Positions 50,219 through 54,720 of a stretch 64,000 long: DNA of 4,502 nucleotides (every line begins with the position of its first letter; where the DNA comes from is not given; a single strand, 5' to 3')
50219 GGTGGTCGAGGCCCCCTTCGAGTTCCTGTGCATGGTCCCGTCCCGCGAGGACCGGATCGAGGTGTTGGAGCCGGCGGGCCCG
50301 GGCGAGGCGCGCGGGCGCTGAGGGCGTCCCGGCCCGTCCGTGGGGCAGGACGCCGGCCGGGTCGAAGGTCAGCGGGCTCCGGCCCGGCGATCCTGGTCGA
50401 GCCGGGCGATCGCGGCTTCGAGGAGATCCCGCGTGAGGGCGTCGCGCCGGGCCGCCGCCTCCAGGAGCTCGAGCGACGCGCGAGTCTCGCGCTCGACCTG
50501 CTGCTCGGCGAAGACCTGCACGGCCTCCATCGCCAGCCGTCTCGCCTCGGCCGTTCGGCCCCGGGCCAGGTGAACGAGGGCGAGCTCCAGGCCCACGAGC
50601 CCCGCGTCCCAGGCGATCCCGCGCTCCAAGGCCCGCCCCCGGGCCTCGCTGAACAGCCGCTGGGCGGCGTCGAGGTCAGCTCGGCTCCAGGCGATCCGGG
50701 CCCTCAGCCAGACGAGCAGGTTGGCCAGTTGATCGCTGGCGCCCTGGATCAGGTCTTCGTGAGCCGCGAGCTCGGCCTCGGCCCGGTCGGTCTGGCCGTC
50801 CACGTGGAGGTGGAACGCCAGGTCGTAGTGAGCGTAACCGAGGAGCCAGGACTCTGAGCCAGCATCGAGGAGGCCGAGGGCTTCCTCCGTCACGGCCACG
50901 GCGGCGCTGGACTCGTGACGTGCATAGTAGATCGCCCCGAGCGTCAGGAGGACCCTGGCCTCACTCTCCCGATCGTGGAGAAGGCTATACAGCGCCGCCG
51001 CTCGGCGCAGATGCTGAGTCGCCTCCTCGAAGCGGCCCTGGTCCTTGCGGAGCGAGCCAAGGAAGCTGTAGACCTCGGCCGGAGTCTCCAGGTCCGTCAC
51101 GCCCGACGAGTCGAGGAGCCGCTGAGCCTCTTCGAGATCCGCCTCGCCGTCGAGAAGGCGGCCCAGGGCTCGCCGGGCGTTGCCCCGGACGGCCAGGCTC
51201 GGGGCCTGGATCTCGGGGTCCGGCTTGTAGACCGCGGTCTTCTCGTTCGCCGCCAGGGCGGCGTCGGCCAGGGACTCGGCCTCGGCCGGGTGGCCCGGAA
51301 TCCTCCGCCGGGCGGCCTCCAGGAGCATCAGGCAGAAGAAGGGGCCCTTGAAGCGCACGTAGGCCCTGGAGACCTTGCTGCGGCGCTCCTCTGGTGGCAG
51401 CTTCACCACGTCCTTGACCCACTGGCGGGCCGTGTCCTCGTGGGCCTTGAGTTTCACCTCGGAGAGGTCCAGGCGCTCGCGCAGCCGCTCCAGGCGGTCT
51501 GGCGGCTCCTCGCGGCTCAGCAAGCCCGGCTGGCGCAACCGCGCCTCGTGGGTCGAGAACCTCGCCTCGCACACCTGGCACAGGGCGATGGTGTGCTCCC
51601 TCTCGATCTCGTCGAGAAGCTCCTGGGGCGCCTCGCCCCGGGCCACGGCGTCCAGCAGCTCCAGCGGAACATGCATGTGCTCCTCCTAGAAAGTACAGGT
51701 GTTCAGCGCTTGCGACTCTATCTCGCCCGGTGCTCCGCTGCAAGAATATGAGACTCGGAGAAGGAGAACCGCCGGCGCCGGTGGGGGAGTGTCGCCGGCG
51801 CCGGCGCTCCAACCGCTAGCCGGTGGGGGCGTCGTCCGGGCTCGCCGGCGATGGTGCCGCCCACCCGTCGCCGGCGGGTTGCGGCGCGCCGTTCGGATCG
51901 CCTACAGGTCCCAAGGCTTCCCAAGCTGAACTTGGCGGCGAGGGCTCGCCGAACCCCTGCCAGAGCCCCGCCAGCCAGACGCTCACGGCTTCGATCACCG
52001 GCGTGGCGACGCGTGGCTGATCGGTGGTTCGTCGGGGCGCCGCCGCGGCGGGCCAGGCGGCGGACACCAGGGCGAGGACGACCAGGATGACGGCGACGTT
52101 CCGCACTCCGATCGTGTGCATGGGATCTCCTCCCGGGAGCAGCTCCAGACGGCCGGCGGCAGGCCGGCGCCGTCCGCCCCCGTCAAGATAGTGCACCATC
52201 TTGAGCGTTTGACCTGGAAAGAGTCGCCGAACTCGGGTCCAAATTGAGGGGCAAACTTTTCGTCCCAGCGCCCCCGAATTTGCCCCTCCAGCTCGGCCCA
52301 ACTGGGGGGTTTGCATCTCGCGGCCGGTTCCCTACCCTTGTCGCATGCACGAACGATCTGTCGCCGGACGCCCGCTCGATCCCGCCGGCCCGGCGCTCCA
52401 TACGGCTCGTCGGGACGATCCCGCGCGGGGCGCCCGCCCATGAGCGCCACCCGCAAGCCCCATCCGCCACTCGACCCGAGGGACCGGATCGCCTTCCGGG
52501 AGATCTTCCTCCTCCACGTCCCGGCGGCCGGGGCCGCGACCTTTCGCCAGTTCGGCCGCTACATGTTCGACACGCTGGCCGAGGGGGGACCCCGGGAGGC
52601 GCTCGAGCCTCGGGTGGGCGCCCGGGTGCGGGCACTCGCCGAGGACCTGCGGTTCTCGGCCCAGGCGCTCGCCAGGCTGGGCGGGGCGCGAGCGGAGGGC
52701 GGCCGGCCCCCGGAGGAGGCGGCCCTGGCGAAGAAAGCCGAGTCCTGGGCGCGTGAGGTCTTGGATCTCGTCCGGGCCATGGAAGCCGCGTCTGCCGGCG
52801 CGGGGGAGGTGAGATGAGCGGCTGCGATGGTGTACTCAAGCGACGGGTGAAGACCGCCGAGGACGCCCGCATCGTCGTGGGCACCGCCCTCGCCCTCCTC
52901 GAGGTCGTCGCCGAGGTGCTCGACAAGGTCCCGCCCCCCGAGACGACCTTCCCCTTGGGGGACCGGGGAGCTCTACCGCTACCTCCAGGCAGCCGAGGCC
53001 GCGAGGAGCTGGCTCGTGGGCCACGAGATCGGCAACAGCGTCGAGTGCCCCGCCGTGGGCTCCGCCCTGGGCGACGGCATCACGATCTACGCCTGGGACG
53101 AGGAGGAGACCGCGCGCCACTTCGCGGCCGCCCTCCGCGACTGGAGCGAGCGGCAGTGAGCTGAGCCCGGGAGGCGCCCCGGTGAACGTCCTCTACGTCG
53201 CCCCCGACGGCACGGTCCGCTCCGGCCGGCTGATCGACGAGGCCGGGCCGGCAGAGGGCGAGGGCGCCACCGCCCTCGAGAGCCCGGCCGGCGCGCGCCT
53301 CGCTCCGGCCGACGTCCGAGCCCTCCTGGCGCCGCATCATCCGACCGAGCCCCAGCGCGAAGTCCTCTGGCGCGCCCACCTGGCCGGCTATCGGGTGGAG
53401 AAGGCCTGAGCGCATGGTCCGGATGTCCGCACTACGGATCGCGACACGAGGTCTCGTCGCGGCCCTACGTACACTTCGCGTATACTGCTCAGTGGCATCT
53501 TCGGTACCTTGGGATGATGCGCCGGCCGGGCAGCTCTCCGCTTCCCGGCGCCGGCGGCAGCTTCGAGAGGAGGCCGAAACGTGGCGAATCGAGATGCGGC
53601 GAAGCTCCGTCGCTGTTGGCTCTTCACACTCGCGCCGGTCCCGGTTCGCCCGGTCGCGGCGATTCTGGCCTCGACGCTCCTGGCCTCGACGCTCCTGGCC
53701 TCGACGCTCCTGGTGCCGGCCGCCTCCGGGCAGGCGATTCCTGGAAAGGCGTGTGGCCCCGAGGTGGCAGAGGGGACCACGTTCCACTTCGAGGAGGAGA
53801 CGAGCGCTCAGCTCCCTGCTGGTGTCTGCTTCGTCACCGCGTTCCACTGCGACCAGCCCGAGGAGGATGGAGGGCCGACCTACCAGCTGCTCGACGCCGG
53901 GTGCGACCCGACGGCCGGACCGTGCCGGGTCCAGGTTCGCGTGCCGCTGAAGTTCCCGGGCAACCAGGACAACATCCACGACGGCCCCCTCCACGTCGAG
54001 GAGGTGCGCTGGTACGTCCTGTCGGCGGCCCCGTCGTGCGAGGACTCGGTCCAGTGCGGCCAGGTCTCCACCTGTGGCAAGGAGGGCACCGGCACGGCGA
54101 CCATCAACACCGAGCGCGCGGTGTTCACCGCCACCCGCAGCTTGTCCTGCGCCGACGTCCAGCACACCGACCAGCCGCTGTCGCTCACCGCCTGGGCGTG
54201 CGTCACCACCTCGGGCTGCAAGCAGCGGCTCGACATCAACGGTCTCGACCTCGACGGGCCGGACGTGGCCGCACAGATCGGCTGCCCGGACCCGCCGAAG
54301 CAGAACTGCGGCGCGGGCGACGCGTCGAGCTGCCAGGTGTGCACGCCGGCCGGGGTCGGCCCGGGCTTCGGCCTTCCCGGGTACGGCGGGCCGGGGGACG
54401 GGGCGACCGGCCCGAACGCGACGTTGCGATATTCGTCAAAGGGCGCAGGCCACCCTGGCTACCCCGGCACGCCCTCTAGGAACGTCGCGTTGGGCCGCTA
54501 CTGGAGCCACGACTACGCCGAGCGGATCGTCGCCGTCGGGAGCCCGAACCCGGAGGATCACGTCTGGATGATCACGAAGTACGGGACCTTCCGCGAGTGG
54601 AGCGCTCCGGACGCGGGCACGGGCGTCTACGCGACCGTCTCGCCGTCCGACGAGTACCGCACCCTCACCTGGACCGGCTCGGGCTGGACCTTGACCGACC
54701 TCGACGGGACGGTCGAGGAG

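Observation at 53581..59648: Sec-secreted Rhs polymorphic toxin with an HExxH-containing tip and an overlapping immunity gene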

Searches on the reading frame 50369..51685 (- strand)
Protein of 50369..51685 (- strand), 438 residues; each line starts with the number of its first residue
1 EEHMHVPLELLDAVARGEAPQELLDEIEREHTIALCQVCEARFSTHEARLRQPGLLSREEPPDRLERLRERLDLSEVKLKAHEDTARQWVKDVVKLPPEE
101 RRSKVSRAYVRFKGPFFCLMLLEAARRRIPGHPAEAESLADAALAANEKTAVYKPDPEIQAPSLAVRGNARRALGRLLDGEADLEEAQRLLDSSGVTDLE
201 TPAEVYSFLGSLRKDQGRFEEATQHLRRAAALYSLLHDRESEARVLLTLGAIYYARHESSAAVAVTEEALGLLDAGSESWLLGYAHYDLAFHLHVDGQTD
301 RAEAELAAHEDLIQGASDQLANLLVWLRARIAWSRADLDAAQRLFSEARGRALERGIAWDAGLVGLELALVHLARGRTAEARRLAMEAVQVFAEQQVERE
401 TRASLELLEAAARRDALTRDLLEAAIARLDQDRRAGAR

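Call 11: search_protein_families(library=pfam, proteins=[window:50369-51685:-], max_evalue=0.001)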
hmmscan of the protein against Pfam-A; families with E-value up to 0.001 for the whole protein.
window:50369-51685:- (438 aa): 5 families
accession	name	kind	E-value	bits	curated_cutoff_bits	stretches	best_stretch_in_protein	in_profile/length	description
PF13424.12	TPR_12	-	9.7e-10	39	30.1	1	203-272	3-74/77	Tetratricopeptide repeat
PF07719.23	TPR_2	-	1.4e-05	25.2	27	0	203-233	1-31/34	Tetratricopeptide repeat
PF00515.34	TPR_1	-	3.4e-05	23.9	27.8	0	203-232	1-30/34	Tetratricopeptide repeat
PF17874.7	TPR_MalT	-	4.2e-05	23.4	45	1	140-306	59-225/336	MalT-like TPR region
PF25058.1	ARM_TT21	-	0.00098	19.5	27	0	201-265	55-116/155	Tetratricopeptide repeat protein 21 ARM repeat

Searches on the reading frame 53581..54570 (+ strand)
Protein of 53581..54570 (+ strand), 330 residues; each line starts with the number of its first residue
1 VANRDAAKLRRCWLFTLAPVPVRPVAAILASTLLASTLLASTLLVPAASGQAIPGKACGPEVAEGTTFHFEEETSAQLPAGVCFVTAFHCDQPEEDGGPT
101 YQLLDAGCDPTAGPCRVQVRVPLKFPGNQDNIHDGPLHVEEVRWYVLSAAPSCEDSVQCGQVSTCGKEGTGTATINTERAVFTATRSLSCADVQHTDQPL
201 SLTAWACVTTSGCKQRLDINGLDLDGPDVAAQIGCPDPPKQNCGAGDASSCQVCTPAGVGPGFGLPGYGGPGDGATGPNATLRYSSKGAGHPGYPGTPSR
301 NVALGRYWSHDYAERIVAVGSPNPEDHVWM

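Call 69: search_protein_families(library=pfam, proteins=[window:53581-54570:+], max_evalue=0.1)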
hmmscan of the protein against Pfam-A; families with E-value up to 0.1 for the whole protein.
window:53581-54570:+ (330 aa): 0 families

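Call 74: search_solved_structures(query=window:53731-54570:+, max_evalue=1)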
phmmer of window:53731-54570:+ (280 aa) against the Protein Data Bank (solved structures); distinct sequences matched with E-value up to 1: 0.
